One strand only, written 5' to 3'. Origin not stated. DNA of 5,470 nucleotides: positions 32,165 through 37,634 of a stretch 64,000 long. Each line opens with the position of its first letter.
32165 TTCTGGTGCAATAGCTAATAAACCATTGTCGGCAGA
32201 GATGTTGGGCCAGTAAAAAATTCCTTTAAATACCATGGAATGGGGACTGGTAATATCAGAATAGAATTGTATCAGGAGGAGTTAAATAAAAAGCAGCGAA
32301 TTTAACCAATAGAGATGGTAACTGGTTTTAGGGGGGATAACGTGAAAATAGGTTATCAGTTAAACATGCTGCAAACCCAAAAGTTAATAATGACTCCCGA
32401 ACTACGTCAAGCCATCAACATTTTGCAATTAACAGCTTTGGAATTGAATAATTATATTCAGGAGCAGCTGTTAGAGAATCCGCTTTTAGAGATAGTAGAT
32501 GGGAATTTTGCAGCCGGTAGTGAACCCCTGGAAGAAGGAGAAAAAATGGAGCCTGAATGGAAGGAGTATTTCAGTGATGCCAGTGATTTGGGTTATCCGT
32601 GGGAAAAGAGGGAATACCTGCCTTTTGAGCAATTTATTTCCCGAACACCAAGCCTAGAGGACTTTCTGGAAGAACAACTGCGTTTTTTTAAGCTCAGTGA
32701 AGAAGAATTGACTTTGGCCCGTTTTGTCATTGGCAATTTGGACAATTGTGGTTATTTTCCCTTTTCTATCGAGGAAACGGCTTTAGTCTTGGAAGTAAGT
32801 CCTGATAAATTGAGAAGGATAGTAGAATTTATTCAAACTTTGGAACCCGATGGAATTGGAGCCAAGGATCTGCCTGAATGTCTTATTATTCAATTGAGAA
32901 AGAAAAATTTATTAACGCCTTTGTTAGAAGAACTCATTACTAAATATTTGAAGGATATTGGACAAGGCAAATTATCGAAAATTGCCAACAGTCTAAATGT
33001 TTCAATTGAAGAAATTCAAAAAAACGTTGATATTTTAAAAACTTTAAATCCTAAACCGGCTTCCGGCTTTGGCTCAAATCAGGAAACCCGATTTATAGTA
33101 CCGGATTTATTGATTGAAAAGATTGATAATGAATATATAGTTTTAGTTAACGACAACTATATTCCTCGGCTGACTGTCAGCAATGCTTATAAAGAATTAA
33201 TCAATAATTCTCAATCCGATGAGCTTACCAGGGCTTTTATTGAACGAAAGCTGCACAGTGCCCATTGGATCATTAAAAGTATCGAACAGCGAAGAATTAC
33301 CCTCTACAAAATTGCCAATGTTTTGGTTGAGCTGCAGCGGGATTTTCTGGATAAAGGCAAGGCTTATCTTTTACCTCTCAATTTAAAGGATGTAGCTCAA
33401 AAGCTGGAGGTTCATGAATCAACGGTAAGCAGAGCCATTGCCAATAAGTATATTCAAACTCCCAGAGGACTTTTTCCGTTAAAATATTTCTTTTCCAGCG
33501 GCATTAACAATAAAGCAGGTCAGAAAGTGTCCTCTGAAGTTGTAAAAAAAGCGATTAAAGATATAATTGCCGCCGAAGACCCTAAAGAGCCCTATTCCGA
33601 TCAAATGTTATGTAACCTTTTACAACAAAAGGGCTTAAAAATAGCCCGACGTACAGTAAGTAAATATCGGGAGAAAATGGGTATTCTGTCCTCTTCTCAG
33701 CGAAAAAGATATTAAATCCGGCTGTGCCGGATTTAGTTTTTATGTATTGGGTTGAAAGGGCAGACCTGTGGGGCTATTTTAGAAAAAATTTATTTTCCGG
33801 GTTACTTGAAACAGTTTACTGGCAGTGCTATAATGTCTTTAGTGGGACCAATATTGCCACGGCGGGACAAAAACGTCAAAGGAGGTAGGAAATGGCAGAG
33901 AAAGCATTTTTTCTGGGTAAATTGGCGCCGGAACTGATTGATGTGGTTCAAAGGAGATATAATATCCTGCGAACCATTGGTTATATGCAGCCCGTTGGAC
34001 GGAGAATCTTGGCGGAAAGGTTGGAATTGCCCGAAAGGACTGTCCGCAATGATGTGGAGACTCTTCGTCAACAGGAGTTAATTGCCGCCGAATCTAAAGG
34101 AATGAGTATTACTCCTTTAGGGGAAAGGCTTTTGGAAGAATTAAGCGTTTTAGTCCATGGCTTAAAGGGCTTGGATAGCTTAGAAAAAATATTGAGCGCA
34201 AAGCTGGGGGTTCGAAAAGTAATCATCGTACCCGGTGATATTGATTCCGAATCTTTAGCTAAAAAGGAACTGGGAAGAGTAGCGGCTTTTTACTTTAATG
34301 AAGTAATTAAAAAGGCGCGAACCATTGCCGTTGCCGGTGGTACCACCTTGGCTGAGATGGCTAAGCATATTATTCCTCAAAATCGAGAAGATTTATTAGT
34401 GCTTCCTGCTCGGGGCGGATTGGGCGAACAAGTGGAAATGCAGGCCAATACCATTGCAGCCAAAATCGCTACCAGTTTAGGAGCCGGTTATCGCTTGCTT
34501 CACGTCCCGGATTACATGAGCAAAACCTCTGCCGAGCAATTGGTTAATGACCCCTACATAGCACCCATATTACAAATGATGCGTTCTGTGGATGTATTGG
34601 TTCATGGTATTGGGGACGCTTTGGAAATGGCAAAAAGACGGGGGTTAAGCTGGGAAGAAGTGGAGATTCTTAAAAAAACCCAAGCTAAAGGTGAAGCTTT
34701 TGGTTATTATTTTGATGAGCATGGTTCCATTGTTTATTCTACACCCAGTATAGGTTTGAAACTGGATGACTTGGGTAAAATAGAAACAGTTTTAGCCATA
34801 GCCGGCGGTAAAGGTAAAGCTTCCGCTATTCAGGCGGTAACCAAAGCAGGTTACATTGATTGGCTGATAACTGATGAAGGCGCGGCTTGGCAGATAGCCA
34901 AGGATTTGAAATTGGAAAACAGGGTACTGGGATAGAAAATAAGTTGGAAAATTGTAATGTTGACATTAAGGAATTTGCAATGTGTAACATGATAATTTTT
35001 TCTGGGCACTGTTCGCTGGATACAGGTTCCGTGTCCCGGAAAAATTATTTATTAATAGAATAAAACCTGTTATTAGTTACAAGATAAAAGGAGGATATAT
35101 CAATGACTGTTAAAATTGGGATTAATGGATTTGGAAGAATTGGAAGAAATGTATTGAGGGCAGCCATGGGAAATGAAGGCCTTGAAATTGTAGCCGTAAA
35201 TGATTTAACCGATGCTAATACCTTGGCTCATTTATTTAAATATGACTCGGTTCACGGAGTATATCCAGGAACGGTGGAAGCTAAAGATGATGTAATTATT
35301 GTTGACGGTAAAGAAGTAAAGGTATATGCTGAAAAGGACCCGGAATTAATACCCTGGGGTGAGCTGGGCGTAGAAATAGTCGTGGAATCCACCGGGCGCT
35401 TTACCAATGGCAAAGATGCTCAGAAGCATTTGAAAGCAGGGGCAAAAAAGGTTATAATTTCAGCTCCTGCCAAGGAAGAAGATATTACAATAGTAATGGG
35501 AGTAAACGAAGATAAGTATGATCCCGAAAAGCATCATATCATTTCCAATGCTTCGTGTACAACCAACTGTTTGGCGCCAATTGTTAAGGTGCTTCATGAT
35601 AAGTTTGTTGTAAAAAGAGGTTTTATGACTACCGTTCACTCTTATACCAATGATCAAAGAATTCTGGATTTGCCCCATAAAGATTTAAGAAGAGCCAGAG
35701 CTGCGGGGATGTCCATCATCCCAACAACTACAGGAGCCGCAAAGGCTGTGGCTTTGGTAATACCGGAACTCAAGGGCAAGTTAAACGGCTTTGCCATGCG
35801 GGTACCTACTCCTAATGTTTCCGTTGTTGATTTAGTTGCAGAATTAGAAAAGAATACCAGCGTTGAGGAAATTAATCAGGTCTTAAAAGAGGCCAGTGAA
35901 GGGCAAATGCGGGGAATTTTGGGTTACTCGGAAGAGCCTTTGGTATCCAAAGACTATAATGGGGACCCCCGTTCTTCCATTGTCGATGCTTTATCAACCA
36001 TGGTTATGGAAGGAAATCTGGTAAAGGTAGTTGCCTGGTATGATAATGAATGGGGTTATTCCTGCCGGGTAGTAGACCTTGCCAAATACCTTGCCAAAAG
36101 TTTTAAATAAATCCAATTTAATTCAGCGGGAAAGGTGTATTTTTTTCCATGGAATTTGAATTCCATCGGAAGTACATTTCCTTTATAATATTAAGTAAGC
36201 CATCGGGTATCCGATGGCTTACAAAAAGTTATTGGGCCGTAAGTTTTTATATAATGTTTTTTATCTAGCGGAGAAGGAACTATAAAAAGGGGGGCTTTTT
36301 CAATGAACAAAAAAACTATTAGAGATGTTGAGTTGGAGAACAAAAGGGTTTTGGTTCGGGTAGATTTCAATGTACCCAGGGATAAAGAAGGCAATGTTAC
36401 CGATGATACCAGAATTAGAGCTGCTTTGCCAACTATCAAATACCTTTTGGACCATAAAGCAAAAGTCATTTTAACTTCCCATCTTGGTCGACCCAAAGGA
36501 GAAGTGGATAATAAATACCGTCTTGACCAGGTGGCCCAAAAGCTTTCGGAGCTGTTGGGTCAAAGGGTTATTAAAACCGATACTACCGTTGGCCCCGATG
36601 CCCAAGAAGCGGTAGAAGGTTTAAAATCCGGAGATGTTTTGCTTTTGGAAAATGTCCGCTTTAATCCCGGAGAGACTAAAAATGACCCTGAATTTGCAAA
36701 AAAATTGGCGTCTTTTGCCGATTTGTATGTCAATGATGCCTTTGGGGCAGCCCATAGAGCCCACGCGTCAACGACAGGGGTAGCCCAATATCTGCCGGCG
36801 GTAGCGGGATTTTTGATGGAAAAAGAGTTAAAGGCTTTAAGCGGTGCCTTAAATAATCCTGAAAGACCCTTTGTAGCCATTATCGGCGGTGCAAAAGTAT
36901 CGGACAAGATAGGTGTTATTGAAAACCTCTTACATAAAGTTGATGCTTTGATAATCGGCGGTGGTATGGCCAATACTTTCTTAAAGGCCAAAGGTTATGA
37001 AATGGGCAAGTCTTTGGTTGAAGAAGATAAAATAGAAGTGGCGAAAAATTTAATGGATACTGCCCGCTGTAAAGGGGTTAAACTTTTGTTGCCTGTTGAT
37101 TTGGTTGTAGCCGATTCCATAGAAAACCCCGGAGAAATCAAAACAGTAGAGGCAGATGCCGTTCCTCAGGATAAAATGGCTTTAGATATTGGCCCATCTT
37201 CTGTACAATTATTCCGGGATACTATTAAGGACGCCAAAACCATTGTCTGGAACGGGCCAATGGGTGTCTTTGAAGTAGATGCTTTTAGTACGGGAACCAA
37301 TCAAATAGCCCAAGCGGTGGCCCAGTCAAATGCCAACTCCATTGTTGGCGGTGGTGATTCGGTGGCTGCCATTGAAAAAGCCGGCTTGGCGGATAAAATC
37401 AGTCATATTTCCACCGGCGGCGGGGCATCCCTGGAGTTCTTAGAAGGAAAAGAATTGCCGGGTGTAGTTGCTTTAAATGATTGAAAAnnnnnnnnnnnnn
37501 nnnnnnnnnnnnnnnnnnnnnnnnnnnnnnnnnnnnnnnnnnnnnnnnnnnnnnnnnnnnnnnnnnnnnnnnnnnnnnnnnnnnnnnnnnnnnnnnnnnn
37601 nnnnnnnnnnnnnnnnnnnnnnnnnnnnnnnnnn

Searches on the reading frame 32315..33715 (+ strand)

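Call 43: search_protein_families(library=pfam, proteins=[window:32315-33715:+], max_evalue=0.00001)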
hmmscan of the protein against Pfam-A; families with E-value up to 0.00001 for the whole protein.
window:32315-33715:+ (466 aa): 3 families
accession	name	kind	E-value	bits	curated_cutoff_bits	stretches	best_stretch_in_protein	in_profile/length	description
PF04552.19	Sigma54_DBD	-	1e-63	214.3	22.8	1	307-465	2-160/160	Sigma-54, DNA binding domain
PF04963.19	Sigma54_CBD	-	6.8e-55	186.1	22.9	1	104-292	2-185/185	Sigma-54 factor, core binding domain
PF00309.25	Sigma54_AID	-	4.8e-15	55.6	23.8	1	16-60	2-46/46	Sigma-54 factor, Activator interacting domain (AID)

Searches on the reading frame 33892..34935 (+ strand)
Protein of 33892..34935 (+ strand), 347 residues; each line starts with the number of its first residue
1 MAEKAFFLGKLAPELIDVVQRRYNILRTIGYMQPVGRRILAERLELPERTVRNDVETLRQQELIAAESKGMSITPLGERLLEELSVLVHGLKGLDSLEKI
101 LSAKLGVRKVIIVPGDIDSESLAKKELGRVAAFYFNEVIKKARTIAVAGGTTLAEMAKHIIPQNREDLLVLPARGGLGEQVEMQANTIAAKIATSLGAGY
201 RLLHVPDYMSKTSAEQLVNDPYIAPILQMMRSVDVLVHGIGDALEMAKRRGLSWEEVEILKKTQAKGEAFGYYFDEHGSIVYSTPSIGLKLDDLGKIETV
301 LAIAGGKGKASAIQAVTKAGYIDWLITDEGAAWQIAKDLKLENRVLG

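Call 39: find_encoding_contigs(protein=window:33892-34935:+, flank=10000, max_places=10)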
Protein window:33892-34935:+ (347 aa): 2 contigs read that carry it; 2 places shown.
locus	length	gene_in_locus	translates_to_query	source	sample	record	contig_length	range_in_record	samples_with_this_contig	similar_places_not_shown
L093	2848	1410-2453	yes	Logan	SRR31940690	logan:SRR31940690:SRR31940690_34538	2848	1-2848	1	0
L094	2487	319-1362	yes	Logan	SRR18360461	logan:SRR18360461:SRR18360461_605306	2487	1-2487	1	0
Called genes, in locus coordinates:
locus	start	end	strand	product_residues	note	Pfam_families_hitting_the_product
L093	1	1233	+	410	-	?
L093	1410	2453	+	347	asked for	PF21715:CggR_N, PF25213:HVO_A0261_N (weak), PF04198:Sugar-bind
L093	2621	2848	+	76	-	?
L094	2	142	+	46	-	?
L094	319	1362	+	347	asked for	PF21715:CggR_N, PF25213:HVO_A0261_N (weak), PF04198:Sugar-bind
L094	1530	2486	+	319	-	?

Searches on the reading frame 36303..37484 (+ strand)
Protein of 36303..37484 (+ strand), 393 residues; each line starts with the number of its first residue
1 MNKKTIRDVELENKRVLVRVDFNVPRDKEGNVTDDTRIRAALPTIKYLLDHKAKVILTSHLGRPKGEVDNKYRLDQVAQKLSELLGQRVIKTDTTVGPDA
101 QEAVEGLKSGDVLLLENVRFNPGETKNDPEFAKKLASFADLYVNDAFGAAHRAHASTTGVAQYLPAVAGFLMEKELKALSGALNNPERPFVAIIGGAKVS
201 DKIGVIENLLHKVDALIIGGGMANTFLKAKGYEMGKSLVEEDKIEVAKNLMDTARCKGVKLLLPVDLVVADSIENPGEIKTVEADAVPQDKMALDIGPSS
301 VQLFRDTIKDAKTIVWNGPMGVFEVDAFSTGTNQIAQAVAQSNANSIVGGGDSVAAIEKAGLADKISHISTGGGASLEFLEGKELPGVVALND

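Call 44: search_protein_families(library=pfam, proteins=[window:36303-37484:+], max_evalue=0.00001)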
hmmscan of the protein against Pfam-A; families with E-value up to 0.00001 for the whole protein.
window:36303-37484:+ (393 aa): 1 family
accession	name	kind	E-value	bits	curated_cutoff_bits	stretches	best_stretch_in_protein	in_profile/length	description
PF00162.24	PGK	-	8.6e-173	575.1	27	1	6-383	1-379/379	Phosphoglycerate kinase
